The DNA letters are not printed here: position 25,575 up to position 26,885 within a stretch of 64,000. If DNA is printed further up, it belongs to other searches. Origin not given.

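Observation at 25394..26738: EF1A paralog with the catalytic histidine and guanine-specificity motif mutated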

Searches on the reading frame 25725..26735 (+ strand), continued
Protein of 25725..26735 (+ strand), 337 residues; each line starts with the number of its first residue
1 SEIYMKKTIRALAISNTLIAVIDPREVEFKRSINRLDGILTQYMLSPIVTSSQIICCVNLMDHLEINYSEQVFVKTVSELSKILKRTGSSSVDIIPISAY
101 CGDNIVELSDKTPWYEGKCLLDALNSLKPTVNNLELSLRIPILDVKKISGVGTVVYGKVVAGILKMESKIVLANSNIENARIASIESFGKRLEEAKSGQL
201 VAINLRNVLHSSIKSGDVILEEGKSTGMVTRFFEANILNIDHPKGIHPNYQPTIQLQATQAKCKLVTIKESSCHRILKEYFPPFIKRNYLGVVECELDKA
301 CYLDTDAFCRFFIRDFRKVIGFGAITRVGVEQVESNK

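Call 46: list_cluster_members(proteins=[P0001, P0211, P0247, P0131, P0138, P0139, P0142, P0145, P0146, P0155])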
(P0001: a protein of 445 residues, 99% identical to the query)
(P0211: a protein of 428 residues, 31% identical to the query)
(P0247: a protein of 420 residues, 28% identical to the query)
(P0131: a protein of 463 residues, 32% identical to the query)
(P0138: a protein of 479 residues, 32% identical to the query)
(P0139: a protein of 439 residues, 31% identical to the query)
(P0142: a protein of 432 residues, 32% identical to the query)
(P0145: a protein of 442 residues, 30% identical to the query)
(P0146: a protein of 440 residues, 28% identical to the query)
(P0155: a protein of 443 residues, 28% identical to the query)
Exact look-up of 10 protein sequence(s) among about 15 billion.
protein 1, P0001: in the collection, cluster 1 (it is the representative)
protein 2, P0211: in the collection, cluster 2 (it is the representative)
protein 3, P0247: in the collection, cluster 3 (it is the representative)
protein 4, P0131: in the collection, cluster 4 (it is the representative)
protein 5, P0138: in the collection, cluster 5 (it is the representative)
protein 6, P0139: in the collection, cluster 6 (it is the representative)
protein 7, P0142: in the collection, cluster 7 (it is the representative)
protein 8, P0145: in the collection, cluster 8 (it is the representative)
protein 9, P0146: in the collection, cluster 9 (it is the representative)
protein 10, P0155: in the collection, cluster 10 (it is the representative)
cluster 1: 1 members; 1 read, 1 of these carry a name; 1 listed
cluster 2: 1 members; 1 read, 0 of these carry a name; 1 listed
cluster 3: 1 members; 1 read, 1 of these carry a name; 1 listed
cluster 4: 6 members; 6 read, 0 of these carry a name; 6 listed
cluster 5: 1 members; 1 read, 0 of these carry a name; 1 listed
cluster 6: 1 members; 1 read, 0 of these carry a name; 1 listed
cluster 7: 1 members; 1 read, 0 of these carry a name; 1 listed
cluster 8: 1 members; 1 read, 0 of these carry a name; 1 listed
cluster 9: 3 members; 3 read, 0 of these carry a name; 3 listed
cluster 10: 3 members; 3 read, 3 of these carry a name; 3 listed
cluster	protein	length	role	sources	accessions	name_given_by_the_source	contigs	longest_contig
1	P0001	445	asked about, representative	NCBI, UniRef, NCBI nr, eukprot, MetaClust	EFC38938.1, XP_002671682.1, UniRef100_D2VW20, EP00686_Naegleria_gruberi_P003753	predicted protein [Naegleria gruberi] | Predicted protein n=1 Tax=Naegleria gruberi TaxID=5762 RepID=D2VW20_NAEGR | uncharacterized protein NAEGRDRAFT_73219 [Naegleria gruberi]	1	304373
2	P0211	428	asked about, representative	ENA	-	-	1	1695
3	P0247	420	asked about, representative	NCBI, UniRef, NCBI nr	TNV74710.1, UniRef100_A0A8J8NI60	hypothetical protein FGO68_gene15208 [Halteria grandinella] | Uncharacterized protein n=1 Tax=Halteria grandinella TaxID=5974 RepID=A0A8J8NI60_HALGN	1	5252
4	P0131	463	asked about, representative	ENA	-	-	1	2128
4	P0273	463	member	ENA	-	-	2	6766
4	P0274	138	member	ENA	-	-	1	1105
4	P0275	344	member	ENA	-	-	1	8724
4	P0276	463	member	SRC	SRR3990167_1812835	-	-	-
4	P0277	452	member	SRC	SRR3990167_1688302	-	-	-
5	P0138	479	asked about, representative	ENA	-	-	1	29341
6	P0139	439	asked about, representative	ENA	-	-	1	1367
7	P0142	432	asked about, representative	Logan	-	-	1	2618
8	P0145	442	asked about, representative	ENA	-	-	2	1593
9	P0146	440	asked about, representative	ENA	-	-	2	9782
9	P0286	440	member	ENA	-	-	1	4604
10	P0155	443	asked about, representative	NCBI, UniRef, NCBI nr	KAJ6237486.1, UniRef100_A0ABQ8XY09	translation factor [Anaeramoeba flamelloides] | Translation factor n=1 Tax=Anaeramoeba flamelloides TaxID=1746091 RepID=A0ABQ8XY09_9EUKA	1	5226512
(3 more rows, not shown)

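Call 55: find_related_loci(query=window:25725-26735:+, collection=metagenome_contigs, flank=3000)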
Query window:25725-26735:+ (337 aa) in metagenome_contigs; peptide patterns used: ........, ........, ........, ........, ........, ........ (x = any residue, [..] = any of these).
215 stretches matched a pattern; 3 encode a relative of the query (tblastn E <= 1e-3); 3 distinct loci.
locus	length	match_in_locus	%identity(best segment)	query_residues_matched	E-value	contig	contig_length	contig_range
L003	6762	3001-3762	27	2-269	1e-21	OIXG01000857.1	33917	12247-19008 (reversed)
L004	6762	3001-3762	27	2-269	1e-21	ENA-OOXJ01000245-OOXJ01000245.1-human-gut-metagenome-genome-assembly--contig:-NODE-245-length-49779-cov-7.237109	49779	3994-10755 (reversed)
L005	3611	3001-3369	31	109-226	2e-11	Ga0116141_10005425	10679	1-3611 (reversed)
